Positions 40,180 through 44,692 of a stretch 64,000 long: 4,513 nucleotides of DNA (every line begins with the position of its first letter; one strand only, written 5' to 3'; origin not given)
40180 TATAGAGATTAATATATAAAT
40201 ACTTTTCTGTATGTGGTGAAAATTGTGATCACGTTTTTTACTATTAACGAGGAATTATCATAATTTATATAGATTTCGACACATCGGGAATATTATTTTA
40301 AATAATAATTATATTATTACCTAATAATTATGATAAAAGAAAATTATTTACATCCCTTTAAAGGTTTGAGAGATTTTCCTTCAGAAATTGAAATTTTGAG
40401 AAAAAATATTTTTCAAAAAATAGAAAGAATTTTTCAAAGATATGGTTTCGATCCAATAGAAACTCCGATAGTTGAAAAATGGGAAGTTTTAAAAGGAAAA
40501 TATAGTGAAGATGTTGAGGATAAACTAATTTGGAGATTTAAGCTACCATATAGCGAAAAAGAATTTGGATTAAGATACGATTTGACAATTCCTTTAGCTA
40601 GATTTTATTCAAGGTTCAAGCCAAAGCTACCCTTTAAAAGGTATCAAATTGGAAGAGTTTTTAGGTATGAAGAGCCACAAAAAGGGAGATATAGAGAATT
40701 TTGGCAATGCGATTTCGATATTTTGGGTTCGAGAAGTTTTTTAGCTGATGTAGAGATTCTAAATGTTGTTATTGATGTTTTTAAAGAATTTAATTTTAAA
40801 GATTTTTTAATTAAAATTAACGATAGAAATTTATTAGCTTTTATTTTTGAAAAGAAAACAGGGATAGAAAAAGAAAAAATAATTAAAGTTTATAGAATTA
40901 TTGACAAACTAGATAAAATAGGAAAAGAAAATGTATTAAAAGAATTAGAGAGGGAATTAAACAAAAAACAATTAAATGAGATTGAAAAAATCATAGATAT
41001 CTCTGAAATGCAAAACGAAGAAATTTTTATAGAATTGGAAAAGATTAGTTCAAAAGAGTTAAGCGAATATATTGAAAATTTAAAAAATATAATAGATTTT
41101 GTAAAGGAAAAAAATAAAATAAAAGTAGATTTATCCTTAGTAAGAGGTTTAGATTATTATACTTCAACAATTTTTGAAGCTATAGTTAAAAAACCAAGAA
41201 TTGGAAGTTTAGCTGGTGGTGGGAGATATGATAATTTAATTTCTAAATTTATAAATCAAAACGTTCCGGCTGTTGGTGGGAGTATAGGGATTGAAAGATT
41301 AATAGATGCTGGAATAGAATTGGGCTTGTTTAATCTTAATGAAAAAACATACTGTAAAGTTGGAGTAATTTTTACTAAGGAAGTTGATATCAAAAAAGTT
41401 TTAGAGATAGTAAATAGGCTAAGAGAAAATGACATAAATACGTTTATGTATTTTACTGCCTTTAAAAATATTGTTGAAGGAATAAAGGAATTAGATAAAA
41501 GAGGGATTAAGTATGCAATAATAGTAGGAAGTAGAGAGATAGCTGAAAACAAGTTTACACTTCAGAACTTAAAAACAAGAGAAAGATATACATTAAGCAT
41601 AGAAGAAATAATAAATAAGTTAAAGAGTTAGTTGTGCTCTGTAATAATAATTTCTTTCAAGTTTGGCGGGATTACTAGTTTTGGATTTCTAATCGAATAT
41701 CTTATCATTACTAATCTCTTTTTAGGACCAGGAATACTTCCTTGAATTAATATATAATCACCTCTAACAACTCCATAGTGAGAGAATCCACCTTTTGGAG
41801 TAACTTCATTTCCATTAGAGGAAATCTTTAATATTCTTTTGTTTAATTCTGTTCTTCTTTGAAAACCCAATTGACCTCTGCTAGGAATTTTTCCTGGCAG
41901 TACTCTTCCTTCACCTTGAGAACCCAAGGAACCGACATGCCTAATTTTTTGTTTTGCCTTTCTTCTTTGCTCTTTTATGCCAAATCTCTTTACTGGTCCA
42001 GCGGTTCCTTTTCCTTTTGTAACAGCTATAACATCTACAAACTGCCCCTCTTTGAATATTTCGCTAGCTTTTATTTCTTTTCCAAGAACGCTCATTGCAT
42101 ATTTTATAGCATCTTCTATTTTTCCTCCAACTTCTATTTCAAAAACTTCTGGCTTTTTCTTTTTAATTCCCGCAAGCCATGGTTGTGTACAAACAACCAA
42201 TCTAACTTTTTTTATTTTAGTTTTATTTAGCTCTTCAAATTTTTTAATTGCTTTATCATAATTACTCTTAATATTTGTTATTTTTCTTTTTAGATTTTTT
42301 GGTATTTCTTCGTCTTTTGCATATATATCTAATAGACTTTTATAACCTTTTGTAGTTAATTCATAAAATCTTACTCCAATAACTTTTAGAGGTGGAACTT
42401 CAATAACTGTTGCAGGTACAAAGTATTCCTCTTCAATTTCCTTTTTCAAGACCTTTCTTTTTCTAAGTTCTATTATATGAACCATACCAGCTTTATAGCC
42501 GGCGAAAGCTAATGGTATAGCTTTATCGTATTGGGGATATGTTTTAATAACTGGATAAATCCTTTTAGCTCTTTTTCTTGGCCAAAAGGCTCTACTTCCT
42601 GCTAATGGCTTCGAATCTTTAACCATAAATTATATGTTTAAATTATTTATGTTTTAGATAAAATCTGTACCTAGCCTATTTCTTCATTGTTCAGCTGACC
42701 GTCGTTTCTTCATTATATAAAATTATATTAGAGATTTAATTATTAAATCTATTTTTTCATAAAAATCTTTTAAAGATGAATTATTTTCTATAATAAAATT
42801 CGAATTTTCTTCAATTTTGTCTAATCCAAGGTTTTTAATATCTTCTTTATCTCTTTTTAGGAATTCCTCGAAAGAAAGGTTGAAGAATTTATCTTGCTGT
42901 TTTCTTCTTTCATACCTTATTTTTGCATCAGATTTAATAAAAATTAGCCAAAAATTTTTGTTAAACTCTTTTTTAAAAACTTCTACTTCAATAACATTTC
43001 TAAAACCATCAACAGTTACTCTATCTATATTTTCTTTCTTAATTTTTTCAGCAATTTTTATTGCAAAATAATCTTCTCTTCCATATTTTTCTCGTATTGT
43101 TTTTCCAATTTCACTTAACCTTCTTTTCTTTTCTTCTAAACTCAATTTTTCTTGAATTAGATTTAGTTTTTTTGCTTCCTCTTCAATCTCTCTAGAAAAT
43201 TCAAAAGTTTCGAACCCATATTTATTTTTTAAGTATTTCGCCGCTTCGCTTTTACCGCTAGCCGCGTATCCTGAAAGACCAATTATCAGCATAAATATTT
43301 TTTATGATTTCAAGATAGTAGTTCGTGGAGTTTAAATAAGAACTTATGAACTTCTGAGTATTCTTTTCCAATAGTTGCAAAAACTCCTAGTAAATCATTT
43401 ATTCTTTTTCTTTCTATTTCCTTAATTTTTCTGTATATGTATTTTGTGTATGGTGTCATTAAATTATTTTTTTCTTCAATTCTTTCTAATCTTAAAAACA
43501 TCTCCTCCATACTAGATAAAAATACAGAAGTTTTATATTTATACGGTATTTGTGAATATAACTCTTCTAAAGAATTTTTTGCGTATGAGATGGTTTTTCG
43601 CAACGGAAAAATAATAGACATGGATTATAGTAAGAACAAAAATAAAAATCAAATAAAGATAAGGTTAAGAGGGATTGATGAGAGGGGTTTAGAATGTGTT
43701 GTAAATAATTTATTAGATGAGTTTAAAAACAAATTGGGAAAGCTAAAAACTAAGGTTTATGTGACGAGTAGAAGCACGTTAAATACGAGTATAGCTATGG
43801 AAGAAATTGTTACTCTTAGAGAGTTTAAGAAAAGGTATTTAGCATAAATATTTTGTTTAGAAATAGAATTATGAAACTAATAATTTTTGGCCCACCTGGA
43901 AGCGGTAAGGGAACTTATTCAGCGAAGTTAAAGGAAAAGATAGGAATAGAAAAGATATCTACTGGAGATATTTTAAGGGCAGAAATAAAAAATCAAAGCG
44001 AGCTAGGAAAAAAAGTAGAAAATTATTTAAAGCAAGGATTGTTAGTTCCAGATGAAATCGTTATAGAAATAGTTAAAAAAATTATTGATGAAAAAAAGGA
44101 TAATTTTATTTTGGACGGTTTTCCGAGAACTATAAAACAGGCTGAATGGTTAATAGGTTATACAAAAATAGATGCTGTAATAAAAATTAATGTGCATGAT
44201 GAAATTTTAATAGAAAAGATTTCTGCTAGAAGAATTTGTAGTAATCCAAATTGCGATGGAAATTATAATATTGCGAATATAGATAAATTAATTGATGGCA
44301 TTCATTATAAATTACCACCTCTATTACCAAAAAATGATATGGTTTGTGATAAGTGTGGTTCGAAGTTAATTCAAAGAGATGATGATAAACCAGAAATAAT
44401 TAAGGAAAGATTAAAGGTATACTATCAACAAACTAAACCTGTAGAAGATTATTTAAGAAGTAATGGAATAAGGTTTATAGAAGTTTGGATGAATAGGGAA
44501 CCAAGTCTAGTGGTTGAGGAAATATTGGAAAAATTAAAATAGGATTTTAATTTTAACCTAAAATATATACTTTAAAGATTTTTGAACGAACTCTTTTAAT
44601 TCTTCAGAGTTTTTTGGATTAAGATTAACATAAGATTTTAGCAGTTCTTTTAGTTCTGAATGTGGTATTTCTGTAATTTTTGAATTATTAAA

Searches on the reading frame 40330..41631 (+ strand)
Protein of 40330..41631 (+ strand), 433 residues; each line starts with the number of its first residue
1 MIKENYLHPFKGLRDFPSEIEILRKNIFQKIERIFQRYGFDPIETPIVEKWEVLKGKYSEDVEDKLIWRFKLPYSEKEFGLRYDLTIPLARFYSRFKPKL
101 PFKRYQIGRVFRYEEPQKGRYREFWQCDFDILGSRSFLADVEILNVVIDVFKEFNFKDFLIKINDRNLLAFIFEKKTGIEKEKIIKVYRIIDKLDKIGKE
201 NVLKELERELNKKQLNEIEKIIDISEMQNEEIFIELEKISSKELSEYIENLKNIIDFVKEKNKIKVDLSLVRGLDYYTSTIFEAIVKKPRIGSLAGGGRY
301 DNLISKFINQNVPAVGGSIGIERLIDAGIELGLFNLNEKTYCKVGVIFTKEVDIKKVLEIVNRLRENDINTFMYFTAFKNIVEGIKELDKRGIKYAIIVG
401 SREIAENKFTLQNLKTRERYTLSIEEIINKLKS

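Call 57: find_related_loci(query=window:40330-41631:+, collection=metagenome_contigs, flank=10000)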
Query window:40330-41631:+ (433 aa) in metagenome_contigs; peptide patterns used: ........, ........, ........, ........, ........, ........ (x = any residue, [..] = any of these).
299 stretches matched a pattern; 233 encode a relative of the query (tblastn E <= 1e-3); the best 80 are kept; 80 distinct loci.
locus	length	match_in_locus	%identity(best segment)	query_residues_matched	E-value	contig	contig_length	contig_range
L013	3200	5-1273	67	4-423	0e+0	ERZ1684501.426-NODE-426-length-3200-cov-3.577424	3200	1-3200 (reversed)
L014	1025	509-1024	85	1-172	5e-103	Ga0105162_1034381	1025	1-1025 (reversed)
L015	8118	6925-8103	41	10-419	2e-86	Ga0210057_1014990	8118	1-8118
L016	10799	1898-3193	39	10-431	2e-85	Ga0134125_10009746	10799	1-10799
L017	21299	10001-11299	37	10-433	2e-84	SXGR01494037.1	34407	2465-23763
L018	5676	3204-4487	36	10-433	3e-84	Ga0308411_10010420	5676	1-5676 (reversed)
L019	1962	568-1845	36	10-432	9e-86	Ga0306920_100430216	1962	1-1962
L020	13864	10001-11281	35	10-432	2e-81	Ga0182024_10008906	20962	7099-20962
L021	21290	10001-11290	37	10-428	4e-81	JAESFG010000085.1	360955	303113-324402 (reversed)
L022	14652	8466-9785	37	5-432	3e-81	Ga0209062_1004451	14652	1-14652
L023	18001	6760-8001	36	10-419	4e-81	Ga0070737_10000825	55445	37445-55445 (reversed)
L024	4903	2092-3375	34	10-429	8e-81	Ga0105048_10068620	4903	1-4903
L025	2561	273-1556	35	10-433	6e-83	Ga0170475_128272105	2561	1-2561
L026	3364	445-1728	33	10-433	3e-81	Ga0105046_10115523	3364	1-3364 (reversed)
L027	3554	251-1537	36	10-432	5e-81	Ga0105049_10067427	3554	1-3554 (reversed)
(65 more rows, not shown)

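Call 74: search_protein_families(library=pfam, proteins=[L013:2006-2653:+, L013:2687-3157:-], max_evalue=0.01)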
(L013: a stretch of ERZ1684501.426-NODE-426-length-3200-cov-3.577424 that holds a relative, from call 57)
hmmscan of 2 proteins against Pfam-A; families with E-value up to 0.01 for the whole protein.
L013:2006-2653:+ (215 aa): 0 families

L013:2687-3157:- (156 aa): 0 families

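Call 102: search_protein_families(library=phrogs, proteins=[L013:2006-2653:+], max_evalue=0.01)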
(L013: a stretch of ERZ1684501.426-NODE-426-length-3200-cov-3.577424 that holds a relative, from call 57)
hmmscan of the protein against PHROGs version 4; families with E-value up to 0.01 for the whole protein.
L013:2006-2653:+ (215 aa): 0 families

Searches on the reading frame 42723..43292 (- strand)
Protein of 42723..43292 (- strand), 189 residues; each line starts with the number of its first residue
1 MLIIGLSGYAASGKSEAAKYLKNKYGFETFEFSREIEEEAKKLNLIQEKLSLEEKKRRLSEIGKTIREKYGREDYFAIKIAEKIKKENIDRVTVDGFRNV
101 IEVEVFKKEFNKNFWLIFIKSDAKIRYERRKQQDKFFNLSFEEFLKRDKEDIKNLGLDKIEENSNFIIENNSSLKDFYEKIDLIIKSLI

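Call 74: search_protein_families(library=pfam, proteins=[window:42723-43292:-], max_evalue=0.01)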
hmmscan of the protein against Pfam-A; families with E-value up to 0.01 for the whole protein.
window:42723-43292:- (189 aa): 2 families
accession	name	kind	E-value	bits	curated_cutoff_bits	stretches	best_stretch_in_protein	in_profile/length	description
PF13207.12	AAA_17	-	1.3e-07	32.4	27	1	8-132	2-121/136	AAA domain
PF13238.12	AAA_18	-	1.8e-06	28.8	29.4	1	4-134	1-112/128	AAA domain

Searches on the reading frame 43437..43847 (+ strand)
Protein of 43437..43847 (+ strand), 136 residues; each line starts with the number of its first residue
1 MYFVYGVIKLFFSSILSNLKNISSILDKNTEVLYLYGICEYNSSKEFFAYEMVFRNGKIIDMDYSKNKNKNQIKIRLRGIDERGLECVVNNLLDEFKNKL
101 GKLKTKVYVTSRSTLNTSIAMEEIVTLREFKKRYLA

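Call 74: search_protein_families(library=pfam, proteins=[window:43437-43847:+], max_evalue=0.01)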
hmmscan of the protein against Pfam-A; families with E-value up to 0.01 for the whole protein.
window:43437-43847:+ (136 aa): 0 families

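Call 102: search_protein_families(library=phrogs, proteins=[window:43437-43847:+], max_evalue=0.01)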
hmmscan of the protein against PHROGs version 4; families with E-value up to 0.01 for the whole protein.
window:43437-43847:+ (136 aa): 1 family
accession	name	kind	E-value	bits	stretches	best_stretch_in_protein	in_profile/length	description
phrog_12192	-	unknown function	0.002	19.3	1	31-73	25-67/76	-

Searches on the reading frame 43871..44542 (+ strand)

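Call 74: search_protein_families(library=pfam, proteins=[window:43871-44542:+], max_evalue=0.01)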
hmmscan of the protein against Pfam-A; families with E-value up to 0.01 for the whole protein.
window:43871-44542:+ (223 aa): 7 families
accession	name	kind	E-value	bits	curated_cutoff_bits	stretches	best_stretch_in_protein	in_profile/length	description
PF00406.28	ADK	-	1.1e-45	155.9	26.8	1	5-199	1-150/151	Adenylate kinase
PF13207.12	AAA_17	-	2.1e-23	83.5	27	1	6-119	1-121/136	AAA domain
PF05191.20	ADK_lid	-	1.5e-07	31.6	26.6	1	120-171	1-36/36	Adenylate kinase, active site lid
PF13238.12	AAA_18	-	4.1e-07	30.9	29.4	1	4-121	2-112/128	AAA domain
PF13671.12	AAA_33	-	0.00026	21.8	27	1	4-83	3-77/143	AAA domain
PF00448.28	SRP54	-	0.0056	16.8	22.7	1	3-113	4-119/196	SRP54-type protein, GTPase domain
PF02224.24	Cytidylate_kin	-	0.0095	16.1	26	0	5-37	3-35/211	Cytidylate kinase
